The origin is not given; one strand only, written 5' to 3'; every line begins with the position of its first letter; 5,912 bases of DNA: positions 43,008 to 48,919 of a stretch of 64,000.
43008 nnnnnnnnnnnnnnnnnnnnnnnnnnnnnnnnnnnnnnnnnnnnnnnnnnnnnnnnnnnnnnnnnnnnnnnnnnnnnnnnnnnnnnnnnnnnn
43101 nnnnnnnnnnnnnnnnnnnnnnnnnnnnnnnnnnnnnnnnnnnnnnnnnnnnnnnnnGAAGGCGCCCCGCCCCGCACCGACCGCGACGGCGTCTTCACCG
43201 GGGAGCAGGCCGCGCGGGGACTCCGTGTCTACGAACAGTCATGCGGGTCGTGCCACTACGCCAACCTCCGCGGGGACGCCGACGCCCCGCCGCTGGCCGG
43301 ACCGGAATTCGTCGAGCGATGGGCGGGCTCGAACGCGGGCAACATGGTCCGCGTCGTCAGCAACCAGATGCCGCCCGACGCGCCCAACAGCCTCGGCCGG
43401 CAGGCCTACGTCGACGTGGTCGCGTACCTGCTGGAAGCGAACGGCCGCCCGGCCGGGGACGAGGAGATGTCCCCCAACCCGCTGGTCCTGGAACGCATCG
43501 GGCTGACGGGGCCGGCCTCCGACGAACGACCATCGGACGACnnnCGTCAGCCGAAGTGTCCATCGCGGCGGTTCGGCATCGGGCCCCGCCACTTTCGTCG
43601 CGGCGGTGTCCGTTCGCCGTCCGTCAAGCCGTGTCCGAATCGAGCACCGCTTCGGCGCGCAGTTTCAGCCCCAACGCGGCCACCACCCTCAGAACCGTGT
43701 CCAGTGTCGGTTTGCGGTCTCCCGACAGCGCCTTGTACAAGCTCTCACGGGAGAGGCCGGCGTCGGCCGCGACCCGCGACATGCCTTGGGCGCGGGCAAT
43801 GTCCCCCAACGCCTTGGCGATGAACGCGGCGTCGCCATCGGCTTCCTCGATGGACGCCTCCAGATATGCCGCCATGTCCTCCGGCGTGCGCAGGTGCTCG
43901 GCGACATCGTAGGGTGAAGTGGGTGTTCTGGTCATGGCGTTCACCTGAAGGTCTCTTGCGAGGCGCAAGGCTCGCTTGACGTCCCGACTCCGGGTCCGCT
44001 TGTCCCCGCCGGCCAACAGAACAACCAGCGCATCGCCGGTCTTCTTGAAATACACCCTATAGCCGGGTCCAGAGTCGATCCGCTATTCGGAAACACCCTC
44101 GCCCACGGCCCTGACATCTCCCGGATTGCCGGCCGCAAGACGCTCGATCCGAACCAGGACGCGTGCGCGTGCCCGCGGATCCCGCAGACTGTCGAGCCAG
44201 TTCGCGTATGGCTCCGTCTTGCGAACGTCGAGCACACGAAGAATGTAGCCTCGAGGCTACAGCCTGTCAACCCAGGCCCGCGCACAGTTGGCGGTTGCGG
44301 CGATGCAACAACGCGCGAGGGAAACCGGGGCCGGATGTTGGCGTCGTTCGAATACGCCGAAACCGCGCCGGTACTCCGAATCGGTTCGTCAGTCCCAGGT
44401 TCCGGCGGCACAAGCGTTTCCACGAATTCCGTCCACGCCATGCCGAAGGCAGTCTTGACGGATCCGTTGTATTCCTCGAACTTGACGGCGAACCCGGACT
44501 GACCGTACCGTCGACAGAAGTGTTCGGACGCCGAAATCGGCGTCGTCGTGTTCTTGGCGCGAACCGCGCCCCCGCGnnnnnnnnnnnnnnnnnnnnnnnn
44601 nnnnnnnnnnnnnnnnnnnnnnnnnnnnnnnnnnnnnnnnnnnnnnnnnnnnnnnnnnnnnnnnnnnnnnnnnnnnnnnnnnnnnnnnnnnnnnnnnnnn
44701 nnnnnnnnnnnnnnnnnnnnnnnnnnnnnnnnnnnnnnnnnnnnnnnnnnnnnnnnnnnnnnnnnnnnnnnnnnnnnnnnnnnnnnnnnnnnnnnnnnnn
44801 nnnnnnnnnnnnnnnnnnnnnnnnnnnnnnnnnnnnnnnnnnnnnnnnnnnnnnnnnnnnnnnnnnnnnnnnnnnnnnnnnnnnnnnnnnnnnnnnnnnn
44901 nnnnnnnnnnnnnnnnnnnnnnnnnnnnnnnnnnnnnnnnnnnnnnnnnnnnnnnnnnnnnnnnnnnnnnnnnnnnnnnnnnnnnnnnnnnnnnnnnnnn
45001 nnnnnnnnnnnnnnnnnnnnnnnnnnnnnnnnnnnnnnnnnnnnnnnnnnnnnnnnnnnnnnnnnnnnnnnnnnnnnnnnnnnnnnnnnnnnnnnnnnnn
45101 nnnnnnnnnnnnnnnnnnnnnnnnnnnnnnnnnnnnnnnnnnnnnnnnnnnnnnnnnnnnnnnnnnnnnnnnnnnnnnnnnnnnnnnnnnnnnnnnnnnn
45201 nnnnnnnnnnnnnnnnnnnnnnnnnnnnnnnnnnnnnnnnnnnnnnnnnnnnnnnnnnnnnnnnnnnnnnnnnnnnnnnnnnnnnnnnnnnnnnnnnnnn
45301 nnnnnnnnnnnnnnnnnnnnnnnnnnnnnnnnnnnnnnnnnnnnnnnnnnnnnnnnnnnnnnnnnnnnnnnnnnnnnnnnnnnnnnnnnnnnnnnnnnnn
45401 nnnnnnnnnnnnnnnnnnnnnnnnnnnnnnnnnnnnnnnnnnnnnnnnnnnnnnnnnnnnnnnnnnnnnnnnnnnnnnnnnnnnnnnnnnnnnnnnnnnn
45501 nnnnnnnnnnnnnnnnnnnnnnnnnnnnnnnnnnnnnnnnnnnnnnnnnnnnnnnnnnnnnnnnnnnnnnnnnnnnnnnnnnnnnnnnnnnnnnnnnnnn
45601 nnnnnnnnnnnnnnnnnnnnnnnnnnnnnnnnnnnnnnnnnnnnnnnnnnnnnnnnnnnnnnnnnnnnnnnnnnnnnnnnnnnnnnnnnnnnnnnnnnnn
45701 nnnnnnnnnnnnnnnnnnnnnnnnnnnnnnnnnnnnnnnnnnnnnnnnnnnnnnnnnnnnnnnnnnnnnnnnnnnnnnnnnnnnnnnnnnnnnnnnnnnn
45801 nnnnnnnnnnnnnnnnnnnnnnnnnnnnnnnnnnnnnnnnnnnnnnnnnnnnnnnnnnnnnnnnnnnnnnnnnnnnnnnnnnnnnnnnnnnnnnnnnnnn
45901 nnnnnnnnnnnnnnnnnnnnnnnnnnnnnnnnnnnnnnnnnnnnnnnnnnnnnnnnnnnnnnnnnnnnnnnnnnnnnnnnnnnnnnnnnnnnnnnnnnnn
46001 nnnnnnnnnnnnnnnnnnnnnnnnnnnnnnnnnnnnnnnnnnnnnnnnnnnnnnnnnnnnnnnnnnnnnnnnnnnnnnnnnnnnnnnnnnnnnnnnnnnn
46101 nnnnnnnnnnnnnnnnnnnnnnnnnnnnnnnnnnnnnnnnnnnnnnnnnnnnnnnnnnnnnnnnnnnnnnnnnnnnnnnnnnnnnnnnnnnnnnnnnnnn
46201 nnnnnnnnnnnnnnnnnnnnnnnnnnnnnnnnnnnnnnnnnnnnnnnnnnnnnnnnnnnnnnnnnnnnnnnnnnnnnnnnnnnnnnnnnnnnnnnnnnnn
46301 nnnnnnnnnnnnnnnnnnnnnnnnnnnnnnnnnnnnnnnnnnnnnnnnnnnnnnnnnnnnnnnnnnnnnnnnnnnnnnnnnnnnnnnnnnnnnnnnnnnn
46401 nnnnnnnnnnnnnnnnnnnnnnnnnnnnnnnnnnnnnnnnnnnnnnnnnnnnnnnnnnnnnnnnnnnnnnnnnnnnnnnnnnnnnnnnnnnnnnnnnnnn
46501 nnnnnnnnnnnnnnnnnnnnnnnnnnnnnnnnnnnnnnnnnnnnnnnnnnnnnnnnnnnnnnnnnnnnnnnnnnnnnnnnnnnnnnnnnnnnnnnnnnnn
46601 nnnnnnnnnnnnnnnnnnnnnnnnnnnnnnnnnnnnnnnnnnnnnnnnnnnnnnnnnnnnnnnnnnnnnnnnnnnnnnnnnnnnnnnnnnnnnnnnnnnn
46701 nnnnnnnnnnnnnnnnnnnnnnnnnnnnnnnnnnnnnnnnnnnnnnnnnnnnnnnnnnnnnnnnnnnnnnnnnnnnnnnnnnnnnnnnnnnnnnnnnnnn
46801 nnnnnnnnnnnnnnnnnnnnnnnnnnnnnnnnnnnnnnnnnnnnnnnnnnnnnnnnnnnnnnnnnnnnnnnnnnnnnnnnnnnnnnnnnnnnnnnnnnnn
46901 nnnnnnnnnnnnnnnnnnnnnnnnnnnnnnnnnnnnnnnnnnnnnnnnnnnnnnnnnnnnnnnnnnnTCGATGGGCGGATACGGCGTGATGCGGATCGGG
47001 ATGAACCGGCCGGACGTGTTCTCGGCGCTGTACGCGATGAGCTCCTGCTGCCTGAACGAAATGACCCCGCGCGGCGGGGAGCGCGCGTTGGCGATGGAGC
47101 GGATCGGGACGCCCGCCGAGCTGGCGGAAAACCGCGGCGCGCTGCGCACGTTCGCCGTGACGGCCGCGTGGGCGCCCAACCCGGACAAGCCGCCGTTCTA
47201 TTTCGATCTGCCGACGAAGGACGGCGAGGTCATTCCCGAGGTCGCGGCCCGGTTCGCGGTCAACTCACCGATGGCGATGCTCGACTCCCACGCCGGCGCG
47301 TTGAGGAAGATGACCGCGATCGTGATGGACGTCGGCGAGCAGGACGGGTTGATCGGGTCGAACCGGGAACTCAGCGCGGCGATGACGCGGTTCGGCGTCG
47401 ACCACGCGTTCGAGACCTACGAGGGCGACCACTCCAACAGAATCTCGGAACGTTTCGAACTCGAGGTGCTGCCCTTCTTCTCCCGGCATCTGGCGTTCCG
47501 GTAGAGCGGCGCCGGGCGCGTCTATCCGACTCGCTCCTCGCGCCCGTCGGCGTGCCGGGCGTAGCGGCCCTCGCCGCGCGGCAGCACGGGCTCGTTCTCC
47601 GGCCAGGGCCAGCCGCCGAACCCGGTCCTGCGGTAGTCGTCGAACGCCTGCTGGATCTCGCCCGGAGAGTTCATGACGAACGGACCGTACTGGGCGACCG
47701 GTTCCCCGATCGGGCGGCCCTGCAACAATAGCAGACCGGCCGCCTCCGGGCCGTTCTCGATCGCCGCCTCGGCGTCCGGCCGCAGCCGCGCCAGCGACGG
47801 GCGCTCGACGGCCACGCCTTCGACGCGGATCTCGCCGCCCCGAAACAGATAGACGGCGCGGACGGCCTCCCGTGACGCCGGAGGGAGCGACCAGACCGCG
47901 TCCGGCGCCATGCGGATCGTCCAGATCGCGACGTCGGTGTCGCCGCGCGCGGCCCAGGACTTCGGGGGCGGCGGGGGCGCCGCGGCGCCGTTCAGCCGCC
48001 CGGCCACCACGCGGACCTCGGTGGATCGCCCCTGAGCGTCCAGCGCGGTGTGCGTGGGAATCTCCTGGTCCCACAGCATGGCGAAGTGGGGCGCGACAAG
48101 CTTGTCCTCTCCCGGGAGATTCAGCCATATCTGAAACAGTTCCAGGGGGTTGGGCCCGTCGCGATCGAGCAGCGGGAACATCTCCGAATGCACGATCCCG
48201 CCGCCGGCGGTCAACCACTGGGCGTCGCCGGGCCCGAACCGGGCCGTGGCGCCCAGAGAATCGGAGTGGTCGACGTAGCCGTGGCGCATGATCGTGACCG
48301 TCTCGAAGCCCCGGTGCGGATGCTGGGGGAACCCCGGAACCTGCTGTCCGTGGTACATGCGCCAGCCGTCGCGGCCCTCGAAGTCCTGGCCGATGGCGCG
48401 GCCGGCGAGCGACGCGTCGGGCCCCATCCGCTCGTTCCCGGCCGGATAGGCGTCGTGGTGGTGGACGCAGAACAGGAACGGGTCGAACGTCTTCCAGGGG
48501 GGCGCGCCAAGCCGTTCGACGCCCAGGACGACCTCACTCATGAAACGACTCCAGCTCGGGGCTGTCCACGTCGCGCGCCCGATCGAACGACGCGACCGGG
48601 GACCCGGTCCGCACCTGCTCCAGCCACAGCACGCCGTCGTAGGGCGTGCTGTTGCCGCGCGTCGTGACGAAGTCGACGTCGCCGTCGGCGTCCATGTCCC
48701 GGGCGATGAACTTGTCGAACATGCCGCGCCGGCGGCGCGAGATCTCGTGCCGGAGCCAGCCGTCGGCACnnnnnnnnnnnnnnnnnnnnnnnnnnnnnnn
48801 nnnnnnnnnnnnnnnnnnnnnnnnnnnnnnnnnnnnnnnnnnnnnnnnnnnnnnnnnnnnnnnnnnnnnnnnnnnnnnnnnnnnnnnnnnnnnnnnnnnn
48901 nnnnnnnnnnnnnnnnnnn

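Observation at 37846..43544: DUF1592-DUF1552-ankyrin system 1: an uncharacterised exported heme/metal enzyme complex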

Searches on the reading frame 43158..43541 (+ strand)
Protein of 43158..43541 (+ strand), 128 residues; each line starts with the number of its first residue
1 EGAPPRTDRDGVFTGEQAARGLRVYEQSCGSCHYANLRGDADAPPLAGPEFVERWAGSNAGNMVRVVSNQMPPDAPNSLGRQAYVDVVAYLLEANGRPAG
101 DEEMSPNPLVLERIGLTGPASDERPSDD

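Call 56: search_solved_structures(query=window:43158-43541:+, max_evalue=1)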
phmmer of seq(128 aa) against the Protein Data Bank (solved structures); distinct sequences matched with E-value up to 1: 36.
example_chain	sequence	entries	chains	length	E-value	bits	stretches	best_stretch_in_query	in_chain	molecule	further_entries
9l08_A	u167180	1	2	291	4.9e-07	33.4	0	25-73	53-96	Covalently Connected Cytochrome c555 trimer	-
7rh5_O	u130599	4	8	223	7.9e-07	32.7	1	20-97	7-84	Cytochrome bc1 complex cytochrome c subunit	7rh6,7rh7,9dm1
6hwh_M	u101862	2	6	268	1.4e-06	31.9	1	20-97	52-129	Cytochrome bc1 complex cytochrome c subunit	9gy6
8ovc_O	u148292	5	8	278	1.5e-06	31.8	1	20-97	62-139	Cytochrome bc1 complex cytochrome c subunit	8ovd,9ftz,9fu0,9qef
6adq_C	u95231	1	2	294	1.8e-06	31.6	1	20-97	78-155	Cytochrome bc1 complex cytochrome c subunit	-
7e1v_O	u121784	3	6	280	4.9e-06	30.1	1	20-97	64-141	Cytochrome bc1 complex cytochrome c subunit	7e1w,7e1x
8hcr_C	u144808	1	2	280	4.9e-06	30.1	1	20-97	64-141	Cytochrome bc1 complex cytochrome c subunit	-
9wcx_U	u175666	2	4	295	1e-05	29.1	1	20-96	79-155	Cytochrome bc1 complex cytochrome c subunit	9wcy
7q21_C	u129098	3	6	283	0.00016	25.3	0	9-95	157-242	Cytochrome bc1 complex cytochrome c subunit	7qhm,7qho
4v2k_A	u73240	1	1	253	0.0013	22.3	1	19-99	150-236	THIOSULFATE DEHYDROGENASE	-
4wq7_A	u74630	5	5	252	0.0014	22.2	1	19-99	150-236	Thiosulfate dehydrogenase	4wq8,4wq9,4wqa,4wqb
3mk7_C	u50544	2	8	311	0.0016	22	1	19-91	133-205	Cytochrome c oxidase, cbb3-type, subunit P | Cbb3-type cytochrome c oxidase subunit CcoP1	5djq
4wqc_A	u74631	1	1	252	0.0019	21.8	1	19-99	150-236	Thiosulfate dehydrogenase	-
4wqd_A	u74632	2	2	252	0.0036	20.9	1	19-99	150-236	Thiosulfate dehydrogenase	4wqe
9g83_v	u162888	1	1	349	0.0079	19.8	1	17-91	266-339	Cbb3-type cytochrome c oxidase subunit CcoP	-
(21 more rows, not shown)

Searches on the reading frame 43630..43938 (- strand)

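Call 70: search_protein_families(library=pfam, proteins=[window:43630-43938:-], max_evalue=0.01)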
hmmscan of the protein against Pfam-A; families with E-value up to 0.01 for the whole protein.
window:43630-43938:- (103 aa): 3 families
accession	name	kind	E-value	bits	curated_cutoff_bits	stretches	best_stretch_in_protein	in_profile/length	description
PF21716.3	dnstrm_HI1420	-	1.2e-28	99.2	27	1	8-95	3-88/90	Probable addiction module antidote protein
PF01381.28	HTH_3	-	3.3e-07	30.7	23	1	50-93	7-52/55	Helix-turn-helix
PF13560.12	HTH_31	-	0.00078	20.1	27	1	55-92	19-57/64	Helix-turn-helix domain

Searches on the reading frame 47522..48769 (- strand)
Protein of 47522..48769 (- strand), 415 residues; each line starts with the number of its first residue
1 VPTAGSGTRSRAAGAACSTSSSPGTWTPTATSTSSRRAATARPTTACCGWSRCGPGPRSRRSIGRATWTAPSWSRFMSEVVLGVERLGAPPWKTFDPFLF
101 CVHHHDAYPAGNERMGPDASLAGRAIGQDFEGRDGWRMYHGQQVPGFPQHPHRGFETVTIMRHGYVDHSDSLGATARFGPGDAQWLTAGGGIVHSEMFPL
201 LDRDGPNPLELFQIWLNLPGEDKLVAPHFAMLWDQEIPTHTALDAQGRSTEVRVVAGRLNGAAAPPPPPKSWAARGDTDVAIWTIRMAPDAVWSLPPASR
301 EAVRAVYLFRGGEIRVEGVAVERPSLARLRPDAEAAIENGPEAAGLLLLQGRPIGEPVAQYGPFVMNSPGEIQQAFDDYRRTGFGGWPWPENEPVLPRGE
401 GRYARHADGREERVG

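Call 18: search_protein_families(library=pfam, proteins=[window:47522-48769:-], max_evalue=0.001)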
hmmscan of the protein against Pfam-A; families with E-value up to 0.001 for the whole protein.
window:47522-48769:- (415 aa): 2 families
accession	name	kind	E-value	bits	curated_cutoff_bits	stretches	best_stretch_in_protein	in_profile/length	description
PF02678.22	Pirin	-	1.8e-24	86.3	26.1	1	140-216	33-108/108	Pirin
PF05726.19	Pirin_C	-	1.7e-20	73.7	27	1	283-385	2-103/103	Pirin C-terminal cupin domain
